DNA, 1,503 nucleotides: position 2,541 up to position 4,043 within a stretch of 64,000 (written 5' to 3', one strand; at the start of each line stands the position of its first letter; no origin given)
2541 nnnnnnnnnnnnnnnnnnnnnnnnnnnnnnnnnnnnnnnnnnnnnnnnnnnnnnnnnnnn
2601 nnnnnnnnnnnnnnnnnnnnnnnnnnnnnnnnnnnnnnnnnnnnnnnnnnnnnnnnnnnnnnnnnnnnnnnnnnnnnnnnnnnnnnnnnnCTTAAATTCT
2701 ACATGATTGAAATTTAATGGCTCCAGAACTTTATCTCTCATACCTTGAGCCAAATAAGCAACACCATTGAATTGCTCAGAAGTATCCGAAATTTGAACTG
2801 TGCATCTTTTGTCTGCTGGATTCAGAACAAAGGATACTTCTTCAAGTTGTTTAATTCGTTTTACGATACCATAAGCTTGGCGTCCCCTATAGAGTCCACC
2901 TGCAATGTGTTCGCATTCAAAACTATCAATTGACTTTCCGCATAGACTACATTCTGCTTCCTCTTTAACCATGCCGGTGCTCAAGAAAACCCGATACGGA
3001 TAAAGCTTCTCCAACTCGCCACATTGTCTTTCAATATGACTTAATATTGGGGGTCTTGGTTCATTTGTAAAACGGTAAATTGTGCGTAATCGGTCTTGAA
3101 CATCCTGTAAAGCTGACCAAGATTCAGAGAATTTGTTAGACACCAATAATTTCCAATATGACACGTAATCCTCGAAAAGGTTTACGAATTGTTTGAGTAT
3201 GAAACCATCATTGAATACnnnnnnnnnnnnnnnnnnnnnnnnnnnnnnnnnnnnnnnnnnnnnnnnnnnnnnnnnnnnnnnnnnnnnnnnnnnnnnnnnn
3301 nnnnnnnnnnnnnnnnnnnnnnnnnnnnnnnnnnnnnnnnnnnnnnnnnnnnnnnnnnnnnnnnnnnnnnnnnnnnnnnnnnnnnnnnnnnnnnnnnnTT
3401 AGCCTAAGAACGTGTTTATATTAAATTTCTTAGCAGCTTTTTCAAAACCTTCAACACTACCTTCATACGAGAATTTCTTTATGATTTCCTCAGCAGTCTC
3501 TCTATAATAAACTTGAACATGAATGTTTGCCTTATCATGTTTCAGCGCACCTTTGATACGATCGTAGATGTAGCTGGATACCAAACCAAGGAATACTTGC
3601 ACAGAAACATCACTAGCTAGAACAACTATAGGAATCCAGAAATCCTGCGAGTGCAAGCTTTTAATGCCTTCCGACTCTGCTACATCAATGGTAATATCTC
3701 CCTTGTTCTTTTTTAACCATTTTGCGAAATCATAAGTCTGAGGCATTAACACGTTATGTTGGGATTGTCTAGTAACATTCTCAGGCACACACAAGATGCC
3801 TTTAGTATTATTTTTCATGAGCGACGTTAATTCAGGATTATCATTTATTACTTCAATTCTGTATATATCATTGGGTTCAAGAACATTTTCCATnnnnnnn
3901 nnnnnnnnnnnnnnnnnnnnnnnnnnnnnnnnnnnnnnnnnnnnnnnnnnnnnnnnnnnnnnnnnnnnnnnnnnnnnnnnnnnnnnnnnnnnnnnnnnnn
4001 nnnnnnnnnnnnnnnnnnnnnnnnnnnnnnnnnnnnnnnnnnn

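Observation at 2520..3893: Two-gene module in a tRNA islet: prohead-protease-like/Zn-finger/SEC-C protein plus a hydrophobic-helix partner (candidate novel defence or conflict system)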

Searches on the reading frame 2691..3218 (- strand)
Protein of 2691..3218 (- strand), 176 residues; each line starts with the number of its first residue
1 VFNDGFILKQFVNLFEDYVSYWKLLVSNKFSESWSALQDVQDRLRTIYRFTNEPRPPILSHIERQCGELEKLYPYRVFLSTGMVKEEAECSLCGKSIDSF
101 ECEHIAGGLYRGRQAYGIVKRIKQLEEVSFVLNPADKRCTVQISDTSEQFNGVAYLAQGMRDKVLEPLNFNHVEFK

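Call 43: find_related_loci(query=A3, collection=viral_contigs, flank=10000)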
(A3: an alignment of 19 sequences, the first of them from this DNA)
Query A3 (176 aa) in viral_contigs; peptide patterns used: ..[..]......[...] (x = any residue, [..] = any of these).
5 stretches matched a pattern; 5 encode a relative of the query (tblastn E <= 1e-3); 5 distinct loci.
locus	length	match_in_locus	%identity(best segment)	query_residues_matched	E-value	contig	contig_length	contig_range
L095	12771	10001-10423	37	3-145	2e-28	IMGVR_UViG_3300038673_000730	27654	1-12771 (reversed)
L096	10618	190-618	36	3-145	9e-27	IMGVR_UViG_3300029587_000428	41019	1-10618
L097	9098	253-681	32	3-145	2e-26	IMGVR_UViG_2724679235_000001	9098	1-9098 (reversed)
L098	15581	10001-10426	35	3-145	6e-22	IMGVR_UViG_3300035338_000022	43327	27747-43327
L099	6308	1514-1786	28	74-167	3e-9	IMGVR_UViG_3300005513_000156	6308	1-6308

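Call 49: search_dna_similar(query=window:2691-3218:-, collection=plasmids, mode=protein, max_evalue=0.1, max_rows=25)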
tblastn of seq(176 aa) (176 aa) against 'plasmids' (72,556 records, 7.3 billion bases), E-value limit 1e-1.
Records with a match: 210; places in all: 219; records where one place covers at least 80% of the query: 205.
Best place of each record, by identity: <60% 210.
By first word of the organism name: Enterobacter 89; Citrobacter 39; Klebsiella 32; Escherichia 24; Salmonella 11; Raoultella 6; Acinetobacter 4; Rhizobium 1; Leclercia 1; Hymenobacter 1; and 2 more.
By predicted mobility (MOB-suite, as given by PLSDB): conjugative 181; non-mobilizable 18; mobilizable 11.
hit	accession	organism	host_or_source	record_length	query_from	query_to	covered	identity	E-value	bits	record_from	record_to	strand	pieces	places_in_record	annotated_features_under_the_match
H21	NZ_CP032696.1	Rhizobium jaguaris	Calliandra grandiflora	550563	12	148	78%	30.9%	2e-9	63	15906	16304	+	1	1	hypothetical protein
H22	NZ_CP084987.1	Klebsiella pneumoniae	Homo sapiens,blood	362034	3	151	85%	27.1%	4e-6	53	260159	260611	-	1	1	SecC motif-containing protein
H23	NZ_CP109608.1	Klebsiella pneumoniae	Pure culture,clinical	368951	3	151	85%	27.1%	4e-6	53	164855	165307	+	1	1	SecC motif-containing protein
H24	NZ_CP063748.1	Klebsiella pneumoniae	Homo sapiens,sputum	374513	3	151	85%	27.1%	4e-6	53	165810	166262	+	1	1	SecC motif-containing protein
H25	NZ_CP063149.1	Klebsiella pneumoniae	Homo sapiens,blood culture from maile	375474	3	151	85%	27.1%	4e-6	53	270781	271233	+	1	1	SecC motif-containing protein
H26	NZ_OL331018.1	Enterobacter hormaechei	-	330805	3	151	85%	27.1%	4e-6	53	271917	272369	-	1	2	hypothetical protein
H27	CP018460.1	Klebsiella pneumoniae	Homo sapiens,tracheal secretion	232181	3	151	85%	27.1%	5e-6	52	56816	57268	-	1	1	none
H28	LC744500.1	Escherichia coli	-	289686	3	151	85%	27.1%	5e-6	52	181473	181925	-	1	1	hypothetical protein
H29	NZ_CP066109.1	Enterobacter hormaechei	urine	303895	3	151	85%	27.1%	5e-6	52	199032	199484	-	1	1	SecC motif-containing protein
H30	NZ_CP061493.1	Enterobacter hormaechei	Pig,stool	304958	3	151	85%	27.1%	5e-6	52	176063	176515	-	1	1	SecC motif-containing protein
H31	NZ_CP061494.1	Enterobacter hormaechei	Goose,stool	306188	3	151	85%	27.1%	5e-6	52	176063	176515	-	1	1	SecC motif-containing protein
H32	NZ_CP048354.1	Raoultella ornithinolytica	cell culture,environment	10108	3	151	85%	27.1%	6e-6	52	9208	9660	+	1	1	hypothetical protein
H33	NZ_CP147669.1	Enterobacter hormaechei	mixed culture,Sichuan-style sausage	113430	3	151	85%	27.1%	7e-6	52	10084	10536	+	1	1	hypothetical protein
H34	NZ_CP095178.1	Enterobacter hormaechei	healthy dog,feces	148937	3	151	85%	27.1%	7e-6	52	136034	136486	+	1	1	hypothetical protein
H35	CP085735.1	Enterobacter cloacae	Homo sapiens,urine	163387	3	151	85%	27.1%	7e-6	52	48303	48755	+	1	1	SecC motif-containing protein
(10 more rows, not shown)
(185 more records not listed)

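Call 50: get_annotated_region(hit=H29, flank=9000)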
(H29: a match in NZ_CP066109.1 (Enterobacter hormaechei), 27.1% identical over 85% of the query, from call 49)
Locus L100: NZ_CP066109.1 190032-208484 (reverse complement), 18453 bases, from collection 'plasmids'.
description: Enterobacter hormaechei strain Eho-7 plasmid pEho7-1, complete sequence
organism: Enterobacter hormaechei (NCBI taxid 158836)
taxonomy: Bacteria; Pseudomonadota; Gammaproteobacteria; Enterobacterales; Enterobacteriaceae; Enterobacter; Enterobacter hormaechei
host: -; source: urine; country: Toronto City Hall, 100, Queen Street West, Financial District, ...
typing (MOB-suite, as given by PLSDB): conjugative; replicon IncHI2A,rep_cluster_1088; relaxase MOBH; mating-pair formation MPF_F
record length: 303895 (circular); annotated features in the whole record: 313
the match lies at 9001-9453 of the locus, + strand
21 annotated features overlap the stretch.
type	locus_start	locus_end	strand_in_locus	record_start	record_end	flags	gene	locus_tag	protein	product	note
CDS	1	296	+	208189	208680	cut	-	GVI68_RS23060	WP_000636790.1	hypothetical protein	-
CDS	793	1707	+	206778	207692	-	-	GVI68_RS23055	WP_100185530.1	IS5 family transposase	-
CDS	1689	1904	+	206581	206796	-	-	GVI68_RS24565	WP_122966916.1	hypothetical protein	-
CDS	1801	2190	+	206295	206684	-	-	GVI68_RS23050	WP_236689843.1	hypothetical protein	-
CDS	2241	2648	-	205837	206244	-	-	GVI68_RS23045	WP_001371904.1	hypothetical protein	-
CDS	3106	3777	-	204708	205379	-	-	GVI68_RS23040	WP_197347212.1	serine protease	GO:0006508 - proteolysis [Evidence IEA]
CDS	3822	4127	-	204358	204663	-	-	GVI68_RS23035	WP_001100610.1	hypothetical protein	-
CDS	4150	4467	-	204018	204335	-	-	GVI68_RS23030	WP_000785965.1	hypothetical protein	-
CDS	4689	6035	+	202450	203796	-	-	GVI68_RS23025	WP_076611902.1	ISNCY-like element ISLad2 family transposase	GO:0006313 - DNA transposition [Evidence IEA]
CDS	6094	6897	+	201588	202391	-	-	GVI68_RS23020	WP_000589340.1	hypothetical protein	-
CDS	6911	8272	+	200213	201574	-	-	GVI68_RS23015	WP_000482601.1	FRG domain-containing protein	-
CDS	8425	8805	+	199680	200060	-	-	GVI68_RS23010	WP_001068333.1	hypothetical protein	-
CDS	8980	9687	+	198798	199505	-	-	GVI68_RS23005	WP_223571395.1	SecC motif-containing protein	-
CDS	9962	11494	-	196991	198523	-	-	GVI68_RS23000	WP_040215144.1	IS3-like element ISKpn38 family transposase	GO:0006313 - DNA transposition [Evidence IEA]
CDS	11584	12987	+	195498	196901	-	-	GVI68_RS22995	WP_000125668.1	ISNCY family transposase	-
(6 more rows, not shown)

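Call 51: get_annotated_region(hit=H21, flank=7000)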
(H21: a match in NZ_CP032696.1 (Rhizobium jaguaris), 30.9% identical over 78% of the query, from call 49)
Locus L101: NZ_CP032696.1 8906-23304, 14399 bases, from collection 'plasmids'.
description: Rhizobium jaguaris strain CCGE525 plasmid pRCCGE525b, complete sequence
organism: Rhizobium jaguaris (NCBI taxid 1312183)
taxonomy: Bacteria; Pseudomonadota; Alphaproteobacteria; Hyphomicrobiales; Rhizobiaceae; Rhizobium; Rhizobium jaguaris
host: -; source: Calliandra grandiflora; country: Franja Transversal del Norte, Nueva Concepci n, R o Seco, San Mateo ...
typing (MOB-suite, as given by PLSDB): conjugative; relaxase MOBQ; mating-pair formation MPF_T
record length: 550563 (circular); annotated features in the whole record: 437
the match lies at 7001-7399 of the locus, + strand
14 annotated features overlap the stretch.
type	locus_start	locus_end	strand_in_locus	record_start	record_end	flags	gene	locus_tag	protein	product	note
CDS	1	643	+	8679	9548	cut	-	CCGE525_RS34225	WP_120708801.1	hypothetical protein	-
CDS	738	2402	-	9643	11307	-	-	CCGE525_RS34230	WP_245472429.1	hypothetical protein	-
CDS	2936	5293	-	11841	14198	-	-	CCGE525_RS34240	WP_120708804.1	hypothetical protein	-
CDS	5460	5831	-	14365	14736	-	-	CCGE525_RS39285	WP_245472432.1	hypothetical protein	-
CDS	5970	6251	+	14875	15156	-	-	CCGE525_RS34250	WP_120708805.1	hypothetical protein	-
CDS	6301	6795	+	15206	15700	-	-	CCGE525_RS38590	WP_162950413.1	hypothetical protein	-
CDS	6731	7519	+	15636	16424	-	-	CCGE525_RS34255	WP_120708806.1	hypothetical protein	-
CDS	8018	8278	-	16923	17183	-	-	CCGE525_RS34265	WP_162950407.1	hypothetical protein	-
CDS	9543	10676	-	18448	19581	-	alr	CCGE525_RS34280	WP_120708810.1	alanine racemase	GO:0009252 - peptidoglycan biosynthetic process [Evidence IEA]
CDS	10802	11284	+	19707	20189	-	-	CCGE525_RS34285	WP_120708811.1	Lrp/AsnC family transcriptional regulator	-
CDS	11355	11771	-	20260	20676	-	-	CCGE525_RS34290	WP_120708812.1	Lrp/AsnC family transcriptional regulator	-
CDS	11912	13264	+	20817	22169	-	-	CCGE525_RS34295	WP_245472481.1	ArgE/DapE family deacylase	-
CDS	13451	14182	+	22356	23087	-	glnH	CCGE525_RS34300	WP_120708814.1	glutamine ABC transporter substrate-binding protein GlnH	GO:1903803 - L-glutamine import across plasma membrane [Evidence IEA]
CDS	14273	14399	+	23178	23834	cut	glnP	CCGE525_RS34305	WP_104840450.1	glutamine ABC transporter permease GlnP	GO:0055085 - transmembrane transport [Evidence IEA]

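Call 81: search_protein_families(library=pfam, proteins=[L098:8459-9040:+, L098:7511-8206:+, L098:11003-11653:+, L098:11663-13117:+, L098:13677-15581:+, L095:10856-12268:+, L095:6131-7471:+, L101:2936-5293:-, L101:738-2402:-], max_evalue=0.001)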
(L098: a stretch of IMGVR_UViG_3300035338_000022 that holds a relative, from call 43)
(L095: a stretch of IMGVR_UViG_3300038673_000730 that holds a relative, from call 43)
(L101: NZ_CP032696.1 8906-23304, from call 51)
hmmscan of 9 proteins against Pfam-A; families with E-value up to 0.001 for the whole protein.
L098:8459-9040:+ (193 aa): 1 family
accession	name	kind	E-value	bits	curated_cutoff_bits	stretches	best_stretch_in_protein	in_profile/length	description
PF18728.6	HEPN_AbiV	-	2.8e-17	63.7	27.1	1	20-150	16-153/155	AbiV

L098:7511-8206:+ (231 aa): 5 families
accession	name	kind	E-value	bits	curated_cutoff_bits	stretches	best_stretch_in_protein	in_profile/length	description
PF00717.28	Peptidase_S24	-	9e-29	100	23.3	1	107-222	1-116/116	Peptidase S24-like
PF01381.28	HTH_3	-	2.3e-14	53.6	23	1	24-80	1-55/55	Helix-turn-helix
PF12844.13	HTH_19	-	7.2e-12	45.5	30.2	1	21-85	1-63/64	Helix-turn-helix domain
PF13560.12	HTH_31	-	6.3e-11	42.9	27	1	20-78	2-59/64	Helix-turn-helix domain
PF13443.12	HTH_26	-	1e-05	26.1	22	1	23-82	1-59/63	Cro/C1-type HTH DNA-binding domain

L098:11003-11653:+ (216 aa): 0 families

L098:11663-13117:+ (484 aa): 0 families

L098:13677-15581:+ (634 aa): 0 families

L095:10856-12268:+ (470 aa): 1 family
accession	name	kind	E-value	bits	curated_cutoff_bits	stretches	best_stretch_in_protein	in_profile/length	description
PF21818.3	DUF6884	-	1.6e-37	129.1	30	1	3-133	1-135/135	Family of unknown function (DUF6884)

L095:6131-7471:+ (446 aa): 0 families

L101:2936-5293:- (785 aa): 0 families

L101:738-2402:- (554 aa): 0 families

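Call 82: search_protein_families(library=padloc, proteins=[L098:8459-9040:+, L098:7511-8206:+, L098:11003-11653:+, L098:11663-13117:+, L098:13677-15581:+, L095:10856-12268:+, L095:6131-7471:+, L101:2936-5293:-, L101:738-2402:-], max_evalue=0.001)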
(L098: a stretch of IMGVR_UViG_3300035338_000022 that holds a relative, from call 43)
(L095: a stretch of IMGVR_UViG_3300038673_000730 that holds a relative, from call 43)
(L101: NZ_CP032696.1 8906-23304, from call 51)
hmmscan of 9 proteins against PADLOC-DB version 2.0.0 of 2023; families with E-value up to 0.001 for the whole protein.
L098:8459-9040:+ (193 aa): 1 family
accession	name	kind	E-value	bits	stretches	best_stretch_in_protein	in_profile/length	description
PDLC02353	AbiV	-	1e-16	59.3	1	27-152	44-169/196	AbiV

L098:7511-8206:+ (231 aa): 15 families
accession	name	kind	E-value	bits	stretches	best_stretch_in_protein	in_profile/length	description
PDLC04142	capH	-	7.3e-14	50.7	1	19-83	6-68/103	capH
PDLC03951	RmrA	-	2e-08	31.7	1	21-82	10-69/400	-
PDLC02926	HTH_VI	-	2.3e-08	32.2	1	20-81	2-61/92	-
PDLC03665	Control_protein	-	2.7e-08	32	1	19-86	8-74/77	control protein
PDLC03954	RmrA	-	2.7e-08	31.2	1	19-88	10-77/380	-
PDLC03949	RmrA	-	3.2e-08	30.8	1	22-81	5-62/363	-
PDLC03948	RmrA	-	1.5e-07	28.6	1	19-82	8-69/397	-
PDLC03664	Control_protein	-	2e-07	29.4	1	16-75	10-67/74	control protein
PDLC03952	RmrA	-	3.8e-07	27.3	1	19-80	22-81/395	-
PDLC03944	RmrA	-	5.3e-07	27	1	18-82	5-67/384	-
PDLC03946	RmrA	-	2.9e-06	24.3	1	22-101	5-80/357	-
PDLC03955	RmrA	-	3.7e-06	24.4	1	22-81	23-80/371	-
PDLC03947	RmrA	-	5.2e-06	23.5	1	19-80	11-70/383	-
PDLC03956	RmrA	-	3.5e-05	21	1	20-83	9-71/399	-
PDLC03953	RmrA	-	4.5e-05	20.8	1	20-78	6-62/373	-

L098:11003-11653:+ (216 aa): 1 family
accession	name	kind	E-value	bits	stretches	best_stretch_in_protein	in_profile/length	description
PDLC03454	REase_II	-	8.7e-82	271.7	1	1-214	1-214/220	Type II restriction enzyme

L098:11663-13117:+ (484 aa): 12 families
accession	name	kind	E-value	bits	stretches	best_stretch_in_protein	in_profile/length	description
PDLC03310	MTase_II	-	1.8e-174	579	1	3-476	4-475/475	Type II methyltransferase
PDLC03630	REase_MTase_IIG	-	2.6e-21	73.2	2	307-456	845-1014/1100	Type IIG restriction enzyme-methyltransferase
PDLC03267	MTase_II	-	5e-12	43.5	1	3-119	7-118/539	Type II methyltransferase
PDLC04134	mad2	-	7e-11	39.6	1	7-119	267-369/492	mads_2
PDLC03335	MTase_II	-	6.4e-10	36.3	1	6-123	75-211/607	Type II methyltransferase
PDLC03226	MTase_II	-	3.5e-09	33.8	1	14-227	20-238/579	Type II methyltransferase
PDLC03258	MTase_II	-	2.1e-08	31.7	1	7-122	19-117/366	Type II methyltransferase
PDLC03248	MTase_II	-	1.2e-07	28.8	1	5-234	4-206/521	Type II methyltransferase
PDLC03719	oMTase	-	2e-07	28.4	1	5-121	20-126/387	orphan methyltransferase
PDLC03580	REase_II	-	4.8e-07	25.9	1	305-445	862-1008/1112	Type II restriction enzyme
PDLC03350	MTase_II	-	0.00027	18.4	0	36-83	256-300/312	Type II methyltransferase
PDLC03356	MTase_II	-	0.00063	16.7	1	36-118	136-213/545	Type II methyltransferase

L098:13677-15581:+ (634 aa): 0 families

L095:10856-12268:+ (470 aa): 4 families
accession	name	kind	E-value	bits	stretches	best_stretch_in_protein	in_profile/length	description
PDLC04713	PDC-M57B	-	1.4e-67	225.4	1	151-352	3-208/211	-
PDLC04712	PDC-M57A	-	2e-43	146.1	1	2-135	3-136/138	-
PDLC04714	PDC-M57B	-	3.5e-22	77.2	1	177-333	38-212/238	-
PDLC02815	DpdC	-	0.00036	18.1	1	19-68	55-103/312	DpdC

L095:6131-7471:+ (446 aa): 0 families

L101:2936-5293:- (785 aa): 0 families

L101:738-2402:- (554 aa): 0 families

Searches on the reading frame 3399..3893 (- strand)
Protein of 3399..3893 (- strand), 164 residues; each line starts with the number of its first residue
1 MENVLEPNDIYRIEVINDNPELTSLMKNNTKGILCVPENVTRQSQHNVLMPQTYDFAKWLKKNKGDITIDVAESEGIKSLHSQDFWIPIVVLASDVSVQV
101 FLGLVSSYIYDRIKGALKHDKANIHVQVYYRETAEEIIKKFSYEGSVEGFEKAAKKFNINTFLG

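Call 4: search_protein_families(library=pfam, proteins=[window:3399-3893:-], max_evalue=1)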
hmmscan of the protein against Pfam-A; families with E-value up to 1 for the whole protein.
window:3399-3893:- (164 aa): 0 families

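Call 5: search_protein_families(library=padloc, proteins=[window:3399-3893:-], max_evalue=1)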
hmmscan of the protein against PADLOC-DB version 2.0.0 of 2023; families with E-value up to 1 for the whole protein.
window:3399-3893:- (164 aa): 0 families

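Call 6: search_protein_families(library=ncbifam, proteins=[window:3399-3893:-], max_evalue=1)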
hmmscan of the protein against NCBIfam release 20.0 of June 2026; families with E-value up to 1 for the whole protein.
window:3399-3893:- (164 aa): 0 families

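Call 7: search_protein_families(library=phrogs, proteins=[window:3399-3893:-], max_evalue=1)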
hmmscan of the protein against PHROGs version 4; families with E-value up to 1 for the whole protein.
window:3399-3893:- (164 aa): 0 families

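Call 12: find_homologous_proteins(query=window:3399-3893:-, max_evalue=0.001)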
Query window:3399-3893:- (164 aa): 28 proteins with E <= 0.001 among 65 candidates.
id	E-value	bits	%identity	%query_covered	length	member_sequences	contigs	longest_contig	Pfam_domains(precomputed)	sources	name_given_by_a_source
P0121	1.4e-100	352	96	100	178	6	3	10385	-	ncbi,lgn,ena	-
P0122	1.7e-85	302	81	100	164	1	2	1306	-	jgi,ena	-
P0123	3.1e-83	295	79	100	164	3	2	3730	-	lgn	-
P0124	4.3e-83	295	77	100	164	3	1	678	-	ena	-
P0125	2.3e-82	292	77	100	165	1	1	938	-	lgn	-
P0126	7.0e-82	291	79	100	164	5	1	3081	-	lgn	-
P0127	3.7e-81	288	77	100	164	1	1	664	-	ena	-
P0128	3.2e-80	285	76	99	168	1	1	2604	-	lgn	-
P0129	5.4e-80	285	75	99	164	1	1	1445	-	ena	-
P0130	3.5e-79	282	76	100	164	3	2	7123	-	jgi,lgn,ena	-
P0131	3.4e-78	279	76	100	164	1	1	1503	-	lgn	-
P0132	7.1e-78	278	74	100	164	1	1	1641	-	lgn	-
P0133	7.8e-78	278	76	98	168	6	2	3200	-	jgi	-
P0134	1.1e-76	274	73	100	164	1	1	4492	-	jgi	jgi:hypothetical protein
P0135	1.6e-75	270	71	99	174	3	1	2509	-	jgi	jgi:hypothetical protein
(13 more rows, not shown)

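Call 70: find_homologous_proteins(query=A5, max_evalue=0.001)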
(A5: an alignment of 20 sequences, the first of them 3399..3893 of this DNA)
Query A5 (20 sequences) (164 aa, profile of the alignment): 39 proteins with E <= 0.001 among 2943 candidates.
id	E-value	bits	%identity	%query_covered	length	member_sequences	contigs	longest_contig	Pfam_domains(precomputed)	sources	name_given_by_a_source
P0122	3.3e-68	247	81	100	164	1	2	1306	-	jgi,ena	-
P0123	5.3e-66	239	79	100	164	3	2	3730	-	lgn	-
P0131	1.3e-65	238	76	100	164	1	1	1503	-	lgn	-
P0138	2.5e-65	237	72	100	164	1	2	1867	-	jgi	jgi:hypothetical protein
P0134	2.8e-65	237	73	100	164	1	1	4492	-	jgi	jgi:hypothetical protein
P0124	3.6e-65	237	77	100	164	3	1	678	-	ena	-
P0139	3.9e-65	237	72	100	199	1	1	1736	-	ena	-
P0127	7.0e-65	236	77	100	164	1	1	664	-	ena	-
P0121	8.6e-65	235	96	100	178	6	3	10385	-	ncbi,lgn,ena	-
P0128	9.7e-65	235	76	99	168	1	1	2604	-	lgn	-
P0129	1.3e-64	235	75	99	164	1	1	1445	-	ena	-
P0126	1.5e-64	235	79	100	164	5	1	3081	-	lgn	-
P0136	2.4e-64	234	73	99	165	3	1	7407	-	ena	-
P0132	3.0e-64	234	74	100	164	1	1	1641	-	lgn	-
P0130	6.6e-64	233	76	100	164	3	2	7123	-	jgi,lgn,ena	-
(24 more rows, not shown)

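Call 72: search_solved_structures(query=A5, max_evalue=10)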
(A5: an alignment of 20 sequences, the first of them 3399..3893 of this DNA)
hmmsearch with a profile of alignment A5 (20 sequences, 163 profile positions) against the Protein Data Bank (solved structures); distinct sequences matched with E-value up to 10: 1.
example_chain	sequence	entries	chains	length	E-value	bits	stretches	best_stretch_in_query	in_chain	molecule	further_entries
9ygm_SV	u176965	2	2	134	0.6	13.1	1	26-73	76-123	40S ribosomal protein eS17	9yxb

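Call 73: search_protein_families(library=pfam, alignment_id=A5, max_evalue=1)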
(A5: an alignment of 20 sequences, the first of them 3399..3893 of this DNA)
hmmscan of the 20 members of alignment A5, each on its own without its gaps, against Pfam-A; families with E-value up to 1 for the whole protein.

A. member 1, window:3399-3893:- (164 aa): 0 families

B. families by the number of members that match (of 20 scanned): 8 families
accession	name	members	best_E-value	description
PF14680.12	FANCI_HD2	1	0.014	FANCI helical domain 2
PF21714.3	KaiA_N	1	0.037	Circadian clock protein KaiA, N-terminal domain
PF13748.11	ABC_membrane_3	1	0.099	ABC transporter transmembrane region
PF22083.2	I-HmuI_NUMOD-like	1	0.14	DNA endonuclease I-HmuI-like, NUMOD-like domain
PF20007.4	fvmRadSAM-pep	1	0.14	FtsH ternary system-associated peptide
PF22375.1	Lgt1_N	1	0.15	Glucosyltransferase Lgt1, N-terminal domain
PF13541.12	ChlI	1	0.2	Subunit ChlI of Mg-chelatase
PF12174.13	RST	1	0.24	RCD1-SRO-TAF4 (RST) plant domain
